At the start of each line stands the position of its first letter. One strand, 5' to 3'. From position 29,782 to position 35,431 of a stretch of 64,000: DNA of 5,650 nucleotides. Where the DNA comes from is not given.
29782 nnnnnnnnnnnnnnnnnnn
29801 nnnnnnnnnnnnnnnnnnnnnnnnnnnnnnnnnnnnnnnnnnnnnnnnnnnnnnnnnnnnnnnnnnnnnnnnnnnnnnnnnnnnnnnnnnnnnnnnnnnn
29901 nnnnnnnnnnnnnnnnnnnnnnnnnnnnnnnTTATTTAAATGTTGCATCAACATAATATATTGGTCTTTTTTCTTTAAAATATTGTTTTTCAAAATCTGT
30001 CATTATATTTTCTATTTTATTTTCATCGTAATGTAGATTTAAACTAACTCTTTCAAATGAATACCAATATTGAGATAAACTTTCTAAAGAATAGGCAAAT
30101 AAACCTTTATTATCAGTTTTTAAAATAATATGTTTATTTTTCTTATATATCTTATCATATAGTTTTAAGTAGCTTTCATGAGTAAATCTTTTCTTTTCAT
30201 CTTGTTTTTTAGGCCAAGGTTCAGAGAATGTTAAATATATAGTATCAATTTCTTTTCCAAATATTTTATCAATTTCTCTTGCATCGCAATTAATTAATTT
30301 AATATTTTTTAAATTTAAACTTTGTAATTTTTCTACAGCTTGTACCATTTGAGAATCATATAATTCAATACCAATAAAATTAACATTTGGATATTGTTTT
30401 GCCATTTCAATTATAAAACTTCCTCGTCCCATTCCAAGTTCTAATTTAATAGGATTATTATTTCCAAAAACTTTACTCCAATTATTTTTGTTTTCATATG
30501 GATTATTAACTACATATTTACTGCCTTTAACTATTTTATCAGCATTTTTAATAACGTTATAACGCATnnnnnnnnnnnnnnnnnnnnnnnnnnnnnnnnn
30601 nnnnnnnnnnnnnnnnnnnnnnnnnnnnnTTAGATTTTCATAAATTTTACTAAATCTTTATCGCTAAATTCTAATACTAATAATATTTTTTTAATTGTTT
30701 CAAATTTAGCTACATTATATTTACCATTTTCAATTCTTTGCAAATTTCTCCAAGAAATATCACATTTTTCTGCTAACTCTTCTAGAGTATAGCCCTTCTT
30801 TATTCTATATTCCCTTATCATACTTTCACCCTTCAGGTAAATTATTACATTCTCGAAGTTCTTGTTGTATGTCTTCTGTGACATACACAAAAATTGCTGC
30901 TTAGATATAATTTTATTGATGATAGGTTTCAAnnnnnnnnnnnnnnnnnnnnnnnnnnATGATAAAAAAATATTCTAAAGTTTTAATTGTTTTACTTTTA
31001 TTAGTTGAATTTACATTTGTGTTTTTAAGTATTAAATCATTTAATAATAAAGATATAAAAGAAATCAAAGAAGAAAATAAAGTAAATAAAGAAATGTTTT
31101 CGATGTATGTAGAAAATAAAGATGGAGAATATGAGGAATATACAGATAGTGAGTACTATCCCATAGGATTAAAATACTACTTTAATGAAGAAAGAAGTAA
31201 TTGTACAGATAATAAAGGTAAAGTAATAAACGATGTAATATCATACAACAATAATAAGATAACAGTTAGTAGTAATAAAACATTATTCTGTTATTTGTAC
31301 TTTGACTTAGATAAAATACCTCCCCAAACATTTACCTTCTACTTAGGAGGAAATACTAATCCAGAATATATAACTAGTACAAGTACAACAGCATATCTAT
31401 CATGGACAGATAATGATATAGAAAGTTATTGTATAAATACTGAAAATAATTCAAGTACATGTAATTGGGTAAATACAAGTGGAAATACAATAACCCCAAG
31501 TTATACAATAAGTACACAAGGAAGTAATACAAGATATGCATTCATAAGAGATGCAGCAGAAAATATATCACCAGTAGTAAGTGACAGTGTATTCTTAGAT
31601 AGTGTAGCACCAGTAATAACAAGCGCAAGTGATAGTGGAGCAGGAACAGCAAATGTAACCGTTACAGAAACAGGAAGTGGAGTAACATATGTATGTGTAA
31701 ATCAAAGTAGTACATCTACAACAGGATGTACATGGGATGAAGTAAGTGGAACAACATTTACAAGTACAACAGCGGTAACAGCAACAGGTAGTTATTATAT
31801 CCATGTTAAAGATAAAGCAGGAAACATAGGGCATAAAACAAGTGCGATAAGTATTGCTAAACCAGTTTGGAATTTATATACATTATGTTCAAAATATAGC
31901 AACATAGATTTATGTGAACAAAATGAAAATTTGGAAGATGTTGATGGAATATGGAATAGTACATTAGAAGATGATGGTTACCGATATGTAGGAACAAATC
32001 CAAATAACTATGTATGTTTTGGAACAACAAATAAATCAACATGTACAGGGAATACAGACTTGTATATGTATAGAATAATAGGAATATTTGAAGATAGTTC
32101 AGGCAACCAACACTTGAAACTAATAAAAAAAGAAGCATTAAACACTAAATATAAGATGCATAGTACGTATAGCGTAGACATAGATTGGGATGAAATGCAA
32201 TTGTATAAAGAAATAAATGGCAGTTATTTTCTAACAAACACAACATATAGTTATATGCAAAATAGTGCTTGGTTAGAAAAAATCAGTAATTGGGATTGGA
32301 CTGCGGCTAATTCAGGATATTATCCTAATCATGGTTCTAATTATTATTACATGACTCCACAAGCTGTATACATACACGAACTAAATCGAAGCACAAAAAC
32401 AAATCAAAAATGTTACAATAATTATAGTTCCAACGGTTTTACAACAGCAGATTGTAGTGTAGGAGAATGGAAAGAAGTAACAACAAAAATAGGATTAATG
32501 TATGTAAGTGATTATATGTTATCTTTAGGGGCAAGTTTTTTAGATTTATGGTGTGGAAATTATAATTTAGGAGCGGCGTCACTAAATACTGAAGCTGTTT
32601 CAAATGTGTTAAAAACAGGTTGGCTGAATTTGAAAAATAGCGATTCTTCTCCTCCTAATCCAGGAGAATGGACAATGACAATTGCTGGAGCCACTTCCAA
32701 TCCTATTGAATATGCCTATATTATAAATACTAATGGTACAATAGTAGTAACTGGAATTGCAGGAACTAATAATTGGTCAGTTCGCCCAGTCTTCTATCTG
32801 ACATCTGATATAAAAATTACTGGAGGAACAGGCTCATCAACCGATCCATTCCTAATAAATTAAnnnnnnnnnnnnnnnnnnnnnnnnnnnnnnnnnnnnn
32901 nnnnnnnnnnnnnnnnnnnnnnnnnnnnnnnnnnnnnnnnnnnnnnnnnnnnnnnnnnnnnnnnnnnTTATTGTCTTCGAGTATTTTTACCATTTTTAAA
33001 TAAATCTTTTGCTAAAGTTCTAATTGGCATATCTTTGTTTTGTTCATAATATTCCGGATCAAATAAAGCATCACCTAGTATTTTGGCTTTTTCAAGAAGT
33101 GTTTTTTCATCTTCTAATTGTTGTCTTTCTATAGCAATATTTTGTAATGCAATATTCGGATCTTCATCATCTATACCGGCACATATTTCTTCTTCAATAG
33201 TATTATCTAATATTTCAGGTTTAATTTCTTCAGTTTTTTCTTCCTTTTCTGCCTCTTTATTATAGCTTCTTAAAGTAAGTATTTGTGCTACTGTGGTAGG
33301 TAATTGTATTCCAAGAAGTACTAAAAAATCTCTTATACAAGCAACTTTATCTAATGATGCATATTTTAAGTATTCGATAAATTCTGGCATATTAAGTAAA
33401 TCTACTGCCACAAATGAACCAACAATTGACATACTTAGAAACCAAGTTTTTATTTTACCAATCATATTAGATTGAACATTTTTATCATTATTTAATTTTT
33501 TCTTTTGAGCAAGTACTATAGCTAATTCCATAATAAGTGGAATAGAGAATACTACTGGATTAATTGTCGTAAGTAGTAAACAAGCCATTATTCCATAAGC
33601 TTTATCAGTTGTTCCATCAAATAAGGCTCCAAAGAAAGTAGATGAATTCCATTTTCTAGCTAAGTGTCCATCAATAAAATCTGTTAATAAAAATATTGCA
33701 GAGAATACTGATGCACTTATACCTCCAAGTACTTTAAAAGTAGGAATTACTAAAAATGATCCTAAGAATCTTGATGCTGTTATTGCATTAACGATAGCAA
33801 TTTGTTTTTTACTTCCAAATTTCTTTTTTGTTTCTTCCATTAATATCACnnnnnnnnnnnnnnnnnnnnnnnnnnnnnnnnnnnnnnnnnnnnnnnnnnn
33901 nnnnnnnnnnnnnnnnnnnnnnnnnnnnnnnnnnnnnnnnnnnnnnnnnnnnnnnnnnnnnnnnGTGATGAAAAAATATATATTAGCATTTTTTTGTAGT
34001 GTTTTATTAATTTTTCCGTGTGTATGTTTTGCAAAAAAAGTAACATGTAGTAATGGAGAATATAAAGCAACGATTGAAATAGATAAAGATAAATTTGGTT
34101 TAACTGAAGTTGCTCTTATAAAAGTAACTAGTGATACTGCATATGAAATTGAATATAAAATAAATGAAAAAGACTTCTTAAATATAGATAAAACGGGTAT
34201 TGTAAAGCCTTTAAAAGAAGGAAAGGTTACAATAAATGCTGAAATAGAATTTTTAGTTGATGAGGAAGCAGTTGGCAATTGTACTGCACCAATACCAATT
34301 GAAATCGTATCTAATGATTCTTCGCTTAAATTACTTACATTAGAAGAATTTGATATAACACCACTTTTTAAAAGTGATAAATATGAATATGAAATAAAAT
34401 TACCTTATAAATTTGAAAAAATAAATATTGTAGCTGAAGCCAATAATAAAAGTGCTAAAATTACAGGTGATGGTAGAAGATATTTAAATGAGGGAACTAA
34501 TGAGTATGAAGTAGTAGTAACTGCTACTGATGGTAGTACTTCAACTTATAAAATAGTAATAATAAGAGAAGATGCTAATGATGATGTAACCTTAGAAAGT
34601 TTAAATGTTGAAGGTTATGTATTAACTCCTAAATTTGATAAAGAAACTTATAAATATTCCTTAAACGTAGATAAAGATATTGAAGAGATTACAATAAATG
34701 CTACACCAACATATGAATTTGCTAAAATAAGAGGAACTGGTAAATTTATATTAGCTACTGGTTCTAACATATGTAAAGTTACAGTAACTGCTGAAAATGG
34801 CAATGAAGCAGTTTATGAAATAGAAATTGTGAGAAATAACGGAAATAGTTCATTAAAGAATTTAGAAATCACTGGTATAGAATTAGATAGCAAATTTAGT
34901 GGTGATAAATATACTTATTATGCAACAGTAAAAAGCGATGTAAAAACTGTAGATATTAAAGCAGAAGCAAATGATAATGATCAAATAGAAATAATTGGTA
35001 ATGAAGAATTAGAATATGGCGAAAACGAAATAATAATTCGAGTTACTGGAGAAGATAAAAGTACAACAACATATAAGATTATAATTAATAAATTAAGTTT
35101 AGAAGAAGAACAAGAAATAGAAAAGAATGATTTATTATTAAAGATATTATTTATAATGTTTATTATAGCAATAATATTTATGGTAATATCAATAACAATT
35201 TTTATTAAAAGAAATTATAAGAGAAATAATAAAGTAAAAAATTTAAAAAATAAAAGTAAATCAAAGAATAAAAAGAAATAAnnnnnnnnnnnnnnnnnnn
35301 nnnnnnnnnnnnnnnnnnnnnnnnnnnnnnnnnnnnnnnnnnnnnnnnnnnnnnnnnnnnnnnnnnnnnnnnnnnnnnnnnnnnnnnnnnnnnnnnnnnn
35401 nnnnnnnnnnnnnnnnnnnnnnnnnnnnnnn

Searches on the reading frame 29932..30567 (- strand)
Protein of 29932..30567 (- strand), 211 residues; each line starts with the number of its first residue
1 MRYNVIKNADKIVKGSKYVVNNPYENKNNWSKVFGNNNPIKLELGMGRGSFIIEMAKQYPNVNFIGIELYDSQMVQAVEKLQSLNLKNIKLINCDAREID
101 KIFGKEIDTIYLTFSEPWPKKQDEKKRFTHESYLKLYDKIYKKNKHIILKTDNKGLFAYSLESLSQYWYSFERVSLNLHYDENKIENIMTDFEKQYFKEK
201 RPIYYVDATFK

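Call 67: search_protein_families(library=pfam, proteins=[window:29932-30567:-], max_evalue=0.001)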
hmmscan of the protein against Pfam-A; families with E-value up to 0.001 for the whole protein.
window:29932-30567:- (211 aa): 5 families
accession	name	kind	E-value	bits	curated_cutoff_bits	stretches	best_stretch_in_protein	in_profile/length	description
PF02390.23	Methyltransf_4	-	3.1e-35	121.6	24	1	38-204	2-171/173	Putative methyltransferase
PF13847.12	Methyltransf_31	-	3.3e-08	33.8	27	1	42-172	8-130/145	Methyltransferase domain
PF13649.12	Methyltransf_25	-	8.8e-08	33.2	27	1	42-115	2-73/97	Methyltransferase domain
PF08242.18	Methyltransf_12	-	1.6e-05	26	30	1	42-113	1-72/98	Methyltransferase domain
PF24675.1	NpmA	-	0.00077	19.3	60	1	27-118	13-106/214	16S rRNA (adenine(1408)-N(1))-methyltransferase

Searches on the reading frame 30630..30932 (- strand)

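Call 67: search_protein_families(library=pfam, proteins=[window:30630-30932:-], max_evalue=0.001)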
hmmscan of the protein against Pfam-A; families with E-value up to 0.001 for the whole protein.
window:30630-30932:- (100 aa): 5 families
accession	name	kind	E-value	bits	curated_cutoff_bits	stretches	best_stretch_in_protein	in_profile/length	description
PF01381.28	HTH_3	-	4.4e-11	43.1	23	1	39-88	1-49/55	Helix-turn-helix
PF12844.13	HTH_19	-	1.9e-10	40.9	30.2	1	38-95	3-59/64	Helix-turn-helix domain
PF13443.12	HTH_26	-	3.7e-08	33.9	22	1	39-97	2-60/63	Cro/C1-type HTH DNA-binding domain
PF13560.12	HTH_31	-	1.6e-07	32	27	1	39-93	6-60/64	Helix-turn-helix domain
PF13413.12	HTH_25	-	9.8e-06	25.7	24.6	1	39-73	2-36/62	Helix-turn-helix domain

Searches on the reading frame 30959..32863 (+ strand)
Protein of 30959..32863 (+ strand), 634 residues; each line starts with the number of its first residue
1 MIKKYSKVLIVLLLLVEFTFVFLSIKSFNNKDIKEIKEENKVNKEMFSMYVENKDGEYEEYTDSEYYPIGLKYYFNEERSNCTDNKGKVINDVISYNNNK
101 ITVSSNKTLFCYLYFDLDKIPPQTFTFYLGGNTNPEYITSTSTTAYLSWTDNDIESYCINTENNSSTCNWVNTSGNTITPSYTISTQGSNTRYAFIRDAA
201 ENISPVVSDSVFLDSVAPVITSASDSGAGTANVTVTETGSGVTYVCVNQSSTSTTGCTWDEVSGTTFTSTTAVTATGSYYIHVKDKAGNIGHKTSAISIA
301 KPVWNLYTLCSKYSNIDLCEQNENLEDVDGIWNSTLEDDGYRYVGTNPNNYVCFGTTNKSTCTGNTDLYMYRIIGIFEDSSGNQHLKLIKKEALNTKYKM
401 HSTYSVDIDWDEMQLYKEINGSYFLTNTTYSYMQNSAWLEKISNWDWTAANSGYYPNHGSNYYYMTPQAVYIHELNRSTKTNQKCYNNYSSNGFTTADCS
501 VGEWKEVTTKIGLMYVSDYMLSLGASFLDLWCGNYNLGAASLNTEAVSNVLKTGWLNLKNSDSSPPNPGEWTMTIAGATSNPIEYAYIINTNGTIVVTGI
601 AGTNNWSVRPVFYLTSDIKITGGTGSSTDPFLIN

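Call 77: search_protein_families(library=ncbifam, proteins=[window:30959-32863:+], max_evalue=0.1)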
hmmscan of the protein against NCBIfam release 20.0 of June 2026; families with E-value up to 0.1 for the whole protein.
window:30959-32863:+ (634 aa): 1 family
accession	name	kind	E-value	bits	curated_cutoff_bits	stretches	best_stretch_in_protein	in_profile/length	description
NF037937.1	septum_RefZ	equivalog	0.1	12.5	180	0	23-104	12-96/195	forespore capture DNA-binding protein RefZ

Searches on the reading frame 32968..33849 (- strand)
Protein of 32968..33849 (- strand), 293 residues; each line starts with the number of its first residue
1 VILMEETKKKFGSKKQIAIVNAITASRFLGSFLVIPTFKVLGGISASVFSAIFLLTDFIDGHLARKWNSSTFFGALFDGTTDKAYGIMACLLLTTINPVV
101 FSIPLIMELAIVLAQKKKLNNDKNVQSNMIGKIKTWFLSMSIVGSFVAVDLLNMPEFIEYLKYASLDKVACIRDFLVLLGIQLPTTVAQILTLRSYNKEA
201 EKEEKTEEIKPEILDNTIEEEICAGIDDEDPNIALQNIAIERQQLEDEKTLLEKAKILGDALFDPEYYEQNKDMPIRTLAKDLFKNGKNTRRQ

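Call 67: search_protein_families(library=pfam, proteins=[window:32968-33849:-], max_evalue=0.001)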
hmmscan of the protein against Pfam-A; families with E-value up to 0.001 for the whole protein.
window:32968-33849:- (293 aa): 1 family
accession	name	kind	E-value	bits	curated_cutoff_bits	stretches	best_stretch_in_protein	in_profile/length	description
PF01066.26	CDP-OH_P_transf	-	4e-16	60.2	22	1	20-148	4-136/152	CDP-alcohol phosphatidyltransferase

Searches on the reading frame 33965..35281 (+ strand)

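Call 72: search_protein_families(library=pfam, proteins=[window:33965-35281:+], max_evalue=0.001)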
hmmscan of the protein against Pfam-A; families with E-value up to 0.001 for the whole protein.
window:33965-35281:+ (438 aa): 1 family
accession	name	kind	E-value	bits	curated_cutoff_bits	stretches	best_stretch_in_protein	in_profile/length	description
PF12733.13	Cadherin-like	-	4.2e-28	98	24.2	3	130-202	5-89/89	Cadherin-like beta sandwich domain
